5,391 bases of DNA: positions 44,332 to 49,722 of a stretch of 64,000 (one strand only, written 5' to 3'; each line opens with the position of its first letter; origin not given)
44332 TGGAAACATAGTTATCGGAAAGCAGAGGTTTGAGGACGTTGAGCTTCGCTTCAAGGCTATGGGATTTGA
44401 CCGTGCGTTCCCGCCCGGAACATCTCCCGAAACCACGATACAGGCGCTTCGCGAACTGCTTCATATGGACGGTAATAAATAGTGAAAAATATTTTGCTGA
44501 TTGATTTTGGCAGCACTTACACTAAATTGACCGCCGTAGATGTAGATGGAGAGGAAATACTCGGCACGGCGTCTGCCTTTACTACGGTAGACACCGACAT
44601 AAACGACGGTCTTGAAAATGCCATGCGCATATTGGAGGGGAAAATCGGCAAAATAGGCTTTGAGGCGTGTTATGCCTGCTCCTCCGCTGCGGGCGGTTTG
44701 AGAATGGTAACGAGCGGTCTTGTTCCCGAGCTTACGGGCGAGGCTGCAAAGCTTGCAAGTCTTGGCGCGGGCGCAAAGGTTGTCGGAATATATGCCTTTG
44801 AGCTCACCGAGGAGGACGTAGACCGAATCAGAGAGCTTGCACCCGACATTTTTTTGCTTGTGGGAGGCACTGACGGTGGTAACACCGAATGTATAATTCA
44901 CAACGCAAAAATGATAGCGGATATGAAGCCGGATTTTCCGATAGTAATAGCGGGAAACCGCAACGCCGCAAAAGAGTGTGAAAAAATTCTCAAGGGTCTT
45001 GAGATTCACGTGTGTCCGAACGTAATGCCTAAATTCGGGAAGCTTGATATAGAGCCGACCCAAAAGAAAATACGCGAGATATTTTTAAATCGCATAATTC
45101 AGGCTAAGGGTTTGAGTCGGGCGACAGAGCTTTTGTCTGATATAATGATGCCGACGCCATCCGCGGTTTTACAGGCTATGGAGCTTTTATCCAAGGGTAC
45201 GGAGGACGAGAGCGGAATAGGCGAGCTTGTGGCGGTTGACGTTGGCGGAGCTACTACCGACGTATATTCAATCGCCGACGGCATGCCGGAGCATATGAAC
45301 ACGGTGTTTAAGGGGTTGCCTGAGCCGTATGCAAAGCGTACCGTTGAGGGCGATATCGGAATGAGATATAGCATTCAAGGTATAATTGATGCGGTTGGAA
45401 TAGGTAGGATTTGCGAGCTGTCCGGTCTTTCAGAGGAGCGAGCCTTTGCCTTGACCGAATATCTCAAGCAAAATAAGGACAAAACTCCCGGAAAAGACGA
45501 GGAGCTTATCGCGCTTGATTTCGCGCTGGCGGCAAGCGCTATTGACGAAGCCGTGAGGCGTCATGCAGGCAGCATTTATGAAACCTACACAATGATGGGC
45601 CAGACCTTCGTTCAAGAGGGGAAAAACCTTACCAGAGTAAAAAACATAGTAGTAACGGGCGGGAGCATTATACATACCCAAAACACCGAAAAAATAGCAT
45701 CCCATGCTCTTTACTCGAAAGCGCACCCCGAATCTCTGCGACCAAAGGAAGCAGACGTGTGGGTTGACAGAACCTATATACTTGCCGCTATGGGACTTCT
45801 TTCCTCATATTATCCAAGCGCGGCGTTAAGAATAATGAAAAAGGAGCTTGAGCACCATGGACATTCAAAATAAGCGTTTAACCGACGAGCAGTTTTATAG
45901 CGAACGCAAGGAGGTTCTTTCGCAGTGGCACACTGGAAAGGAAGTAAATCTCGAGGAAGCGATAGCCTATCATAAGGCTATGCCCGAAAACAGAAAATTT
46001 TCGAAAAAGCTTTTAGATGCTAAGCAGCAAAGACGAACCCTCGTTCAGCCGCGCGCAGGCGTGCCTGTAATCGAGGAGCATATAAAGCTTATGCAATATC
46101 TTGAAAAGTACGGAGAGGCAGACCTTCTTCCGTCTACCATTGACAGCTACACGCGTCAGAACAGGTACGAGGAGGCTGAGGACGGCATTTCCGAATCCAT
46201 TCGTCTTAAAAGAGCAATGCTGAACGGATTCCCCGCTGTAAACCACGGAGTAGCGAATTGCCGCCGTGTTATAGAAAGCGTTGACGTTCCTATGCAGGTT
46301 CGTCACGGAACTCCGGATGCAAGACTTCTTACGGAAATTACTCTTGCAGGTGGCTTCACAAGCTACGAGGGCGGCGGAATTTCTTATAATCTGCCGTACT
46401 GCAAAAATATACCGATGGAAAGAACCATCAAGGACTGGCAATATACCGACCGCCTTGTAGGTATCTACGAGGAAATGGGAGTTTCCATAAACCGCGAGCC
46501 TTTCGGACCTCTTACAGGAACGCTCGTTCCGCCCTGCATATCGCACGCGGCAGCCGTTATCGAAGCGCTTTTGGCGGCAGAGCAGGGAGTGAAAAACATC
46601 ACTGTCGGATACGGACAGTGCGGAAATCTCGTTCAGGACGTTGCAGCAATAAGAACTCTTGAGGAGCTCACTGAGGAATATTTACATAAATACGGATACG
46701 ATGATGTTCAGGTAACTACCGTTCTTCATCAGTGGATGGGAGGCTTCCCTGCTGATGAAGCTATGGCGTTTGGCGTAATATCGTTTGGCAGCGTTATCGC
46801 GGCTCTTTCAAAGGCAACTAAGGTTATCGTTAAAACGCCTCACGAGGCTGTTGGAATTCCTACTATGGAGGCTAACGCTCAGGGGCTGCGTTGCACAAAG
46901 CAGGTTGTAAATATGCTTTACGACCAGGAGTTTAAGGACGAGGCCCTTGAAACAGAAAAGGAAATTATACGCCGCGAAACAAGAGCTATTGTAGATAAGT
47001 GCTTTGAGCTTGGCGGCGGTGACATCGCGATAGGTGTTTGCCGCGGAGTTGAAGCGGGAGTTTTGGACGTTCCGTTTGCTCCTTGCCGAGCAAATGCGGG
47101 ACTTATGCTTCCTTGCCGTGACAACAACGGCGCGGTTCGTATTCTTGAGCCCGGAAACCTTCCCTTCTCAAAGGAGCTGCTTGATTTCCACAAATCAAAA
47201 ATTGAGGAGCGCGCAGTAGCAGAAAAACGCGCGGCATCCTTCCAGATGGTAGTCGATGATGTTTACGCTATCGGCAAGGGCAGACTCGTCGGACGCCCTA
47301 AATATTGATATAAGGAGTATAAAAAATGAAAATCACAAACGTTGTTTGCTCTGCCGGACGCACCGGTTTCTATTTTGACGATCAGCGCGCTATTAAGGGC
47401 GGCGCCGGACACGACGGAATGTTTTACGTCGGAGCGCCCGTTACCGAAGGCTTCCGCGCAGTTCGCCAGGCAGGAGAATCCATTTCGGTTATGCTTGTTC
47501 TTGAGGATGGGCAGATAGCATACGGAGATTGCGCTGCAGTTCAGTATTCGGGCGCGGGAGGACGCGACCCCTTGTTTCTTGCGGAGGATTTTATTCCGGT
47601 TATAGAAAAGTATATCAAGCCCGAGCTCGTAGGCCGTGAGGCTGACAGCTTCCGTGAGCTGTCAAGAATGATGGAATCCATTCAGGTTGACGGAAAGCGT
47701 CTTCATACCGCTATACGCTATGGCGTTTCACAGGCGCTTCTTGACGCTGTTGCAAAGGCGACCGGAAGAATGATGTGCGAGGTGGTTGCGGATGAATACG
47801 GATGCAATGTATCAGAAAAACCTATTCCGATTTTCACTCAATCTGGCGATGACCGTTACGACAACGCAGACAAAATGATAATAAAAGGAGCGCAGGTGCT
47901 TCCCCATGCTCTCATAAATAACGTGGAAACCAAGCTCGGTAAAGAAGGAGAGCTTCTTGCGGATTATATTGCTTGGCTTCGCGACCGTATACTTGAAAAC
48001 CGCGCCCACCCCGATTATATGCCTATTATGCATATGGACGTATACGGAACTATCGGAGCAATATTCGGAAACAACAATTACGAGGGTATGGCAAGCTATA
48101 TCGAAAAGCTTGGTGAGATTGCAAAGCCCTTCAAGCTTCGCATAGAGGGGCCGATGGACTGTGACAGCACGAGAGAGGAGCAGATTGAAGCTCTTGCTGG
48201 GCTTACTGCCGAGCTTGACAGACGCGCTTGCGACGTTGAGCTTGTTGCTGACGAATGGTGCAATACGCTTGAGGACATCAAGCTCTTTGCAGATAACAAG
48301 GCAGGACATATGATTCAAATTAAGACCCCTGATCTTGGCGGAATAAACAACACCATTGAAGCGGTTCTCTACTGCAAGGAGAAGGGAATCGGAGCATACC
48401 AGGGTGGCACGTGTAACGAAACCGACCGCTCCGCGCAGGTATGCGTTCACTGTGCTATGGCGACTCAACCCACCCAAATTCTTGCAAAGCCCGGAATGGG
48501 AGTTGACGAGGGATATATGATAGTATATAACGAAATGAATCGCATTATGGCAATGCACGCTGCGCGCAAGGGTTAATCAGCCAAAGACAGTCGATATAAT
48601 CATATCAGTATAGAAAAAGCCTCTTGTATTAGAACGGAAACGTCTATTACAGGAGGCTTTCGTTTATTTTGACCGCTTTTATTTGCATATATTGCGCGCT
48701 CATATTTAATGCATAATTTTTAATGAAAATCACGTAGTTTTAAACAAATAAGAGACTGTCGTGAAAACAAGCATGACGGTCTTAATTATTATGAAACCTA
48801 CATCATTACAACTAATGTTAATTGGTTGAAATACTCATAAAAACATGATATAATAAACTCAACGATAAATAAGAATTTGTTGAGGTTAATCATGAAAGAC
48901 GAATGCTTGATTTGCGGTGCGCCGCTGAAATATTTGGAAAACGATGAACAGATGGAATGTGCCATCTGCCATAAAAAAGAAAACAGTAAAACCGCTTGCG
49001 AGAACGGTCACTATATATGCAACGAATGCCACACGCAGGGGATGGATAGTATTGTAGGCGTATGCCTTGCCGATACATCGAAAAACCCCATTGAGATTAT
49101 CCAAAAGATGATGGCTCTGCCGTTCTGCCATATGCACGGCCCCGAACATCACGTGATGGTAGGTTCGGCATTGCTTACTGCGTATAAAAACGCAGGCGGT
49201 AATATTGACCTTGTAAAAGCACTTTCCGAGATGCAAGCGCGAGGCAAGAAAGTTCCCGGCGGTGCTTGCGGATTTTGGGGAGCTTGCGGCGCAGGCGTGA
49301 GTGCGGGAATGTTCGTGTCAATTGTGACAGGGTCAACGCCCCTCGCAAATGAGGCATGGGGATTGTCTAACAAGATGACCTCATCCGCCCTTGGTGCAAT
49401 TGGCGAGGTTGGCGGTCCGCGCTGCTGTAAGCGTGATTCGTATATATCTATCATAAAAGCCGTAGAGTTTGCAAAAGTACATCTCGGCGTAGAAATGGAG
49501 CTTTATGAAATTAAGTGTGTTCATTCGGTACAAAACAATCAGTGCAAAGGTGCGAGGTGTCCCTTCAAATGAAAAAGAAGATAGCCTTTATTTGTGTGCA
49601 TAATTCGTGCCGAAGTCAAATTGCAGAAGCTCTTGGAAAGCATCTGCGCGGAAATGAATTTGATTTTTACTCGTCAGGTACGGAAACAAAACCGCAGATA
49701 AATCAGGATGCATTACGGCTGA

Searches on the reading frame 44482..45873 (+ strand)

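Call 30: search_protein_families(library=pfam, proteins=[window:44482-45873:+], max_evalue=0.0001)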
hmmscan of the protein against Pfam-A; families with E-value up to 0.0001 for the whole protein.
window:44482-45873:+ (463 aa): 1 family
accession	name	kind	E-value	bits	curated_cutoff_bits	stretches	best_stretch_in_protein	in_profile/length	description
PF13941.12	MutL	-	3.5e-170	567.1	27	1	4-456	1-450/450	MutL protein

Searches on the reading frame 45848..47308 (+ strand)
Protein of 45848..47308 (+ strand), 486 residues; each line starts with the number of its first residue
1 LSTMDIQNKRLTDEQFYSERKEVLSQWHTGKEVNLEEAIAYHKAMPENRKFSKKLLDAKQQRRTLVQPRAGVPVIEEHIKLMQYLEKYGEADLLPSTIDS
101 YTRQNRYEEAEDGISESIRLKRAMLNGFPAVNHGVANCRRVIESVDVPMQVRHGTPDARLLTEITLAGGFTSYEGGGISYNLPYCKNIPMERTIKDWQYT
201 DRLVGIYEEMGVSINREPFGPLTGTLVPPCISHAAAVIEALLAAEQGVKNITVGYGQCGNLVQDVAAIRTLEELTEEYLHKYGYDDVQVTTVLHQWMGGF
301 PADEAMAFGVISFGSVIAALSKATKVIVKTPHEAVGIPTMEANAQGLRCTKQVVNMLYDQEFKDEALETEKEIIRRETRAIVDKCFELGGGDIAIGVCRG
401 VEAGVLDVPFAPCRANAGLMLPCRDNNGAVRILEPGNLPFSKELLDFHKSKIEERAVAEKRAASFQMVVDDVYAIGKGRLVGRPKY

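Call 61: search_protein_families(library=pfam, proteins=[window:45848-47308:+], max_evalue=0.0001)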
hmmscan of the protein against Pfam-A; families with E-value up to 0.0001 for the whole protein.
window:45848-47308:+ (486 aa): 1 family
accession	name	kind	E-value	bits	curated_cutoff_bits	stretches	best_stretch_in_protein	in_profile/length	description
PF06368.17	Met_asp_mut_E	-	4.3e-231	767.5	26.6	1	45-484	1-441/441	Methylaspartate mutase E chain (MutE)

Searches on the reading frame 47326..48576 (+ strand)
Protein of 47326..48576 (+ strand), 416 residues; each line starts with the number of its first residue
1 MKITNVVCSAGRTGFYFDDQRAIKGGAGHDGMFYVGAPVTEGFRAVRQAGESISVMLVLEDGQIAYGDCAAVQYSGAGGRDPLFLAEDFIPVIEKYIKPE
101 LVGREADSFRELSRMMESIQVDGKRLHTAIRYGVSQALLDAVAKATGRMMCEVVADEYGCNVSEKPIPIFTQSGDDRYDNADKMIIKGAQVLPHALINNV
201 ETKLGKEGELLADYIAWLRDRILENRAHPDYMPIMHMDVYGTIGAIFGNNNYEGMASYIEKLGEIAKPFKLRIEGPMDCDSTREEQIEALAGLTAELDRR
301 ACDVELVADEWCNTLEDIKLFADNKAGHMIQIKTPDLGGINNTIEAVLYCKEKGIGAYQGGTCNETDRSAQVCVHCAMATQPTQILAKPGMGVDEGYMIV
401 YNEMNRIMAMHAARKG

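Call 60: search_protein_families(library=pfam, proteins=[window:47326-48576:+], max_evalue=0.0001)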
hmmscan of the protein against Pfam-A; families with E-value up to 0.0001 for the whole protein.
window:47326-48576:+ (416 aa): 3 families
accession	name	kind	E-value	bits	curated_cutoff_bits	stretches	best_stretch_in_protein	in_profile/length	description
PF07476.17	MAAL_C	-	4.5e-118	393.4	27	1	162-410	2-246/249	Methylaspartate ammonia-lyase C-terminus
PF05034.18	MAAL_N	-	2.3e-77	258.5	27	1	1-159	1-159/159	Methylaspartate ammonia-lyase N-terminus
PF13378.12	MR_MLE_C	-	3.5e-09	37.1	29.4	1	284-387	81-178/219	Enolase C-terminal domain-like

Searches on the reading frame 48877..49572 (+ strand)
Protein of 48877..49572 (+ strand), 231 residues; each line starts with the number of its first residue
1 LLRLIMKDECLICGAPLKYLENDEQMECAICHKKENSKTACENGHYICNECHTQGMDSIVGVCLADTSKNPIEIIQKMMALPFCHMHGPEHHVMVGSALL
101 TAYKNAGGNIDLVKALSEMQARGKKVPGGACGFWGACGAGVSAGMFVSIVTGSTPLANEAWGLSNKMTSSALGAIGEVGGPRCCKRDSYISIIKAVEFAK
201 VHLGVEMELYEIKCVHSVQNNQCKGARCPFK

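Call 61: search_protein_families(library=pfam, proteins=[window:48877-49572:+], max_evalue=0.0001)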
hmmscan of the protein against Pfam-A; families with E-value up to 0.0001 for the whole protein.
window:48877-49572:+ (231 aa): 1 family
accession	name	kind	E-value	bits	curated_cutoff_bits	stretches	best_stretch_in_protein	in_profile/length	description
PF18978.5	DUF5714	-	1.2e-69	233.8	26.2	1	59-230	1-172/173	Family of unknown function (DUF5714)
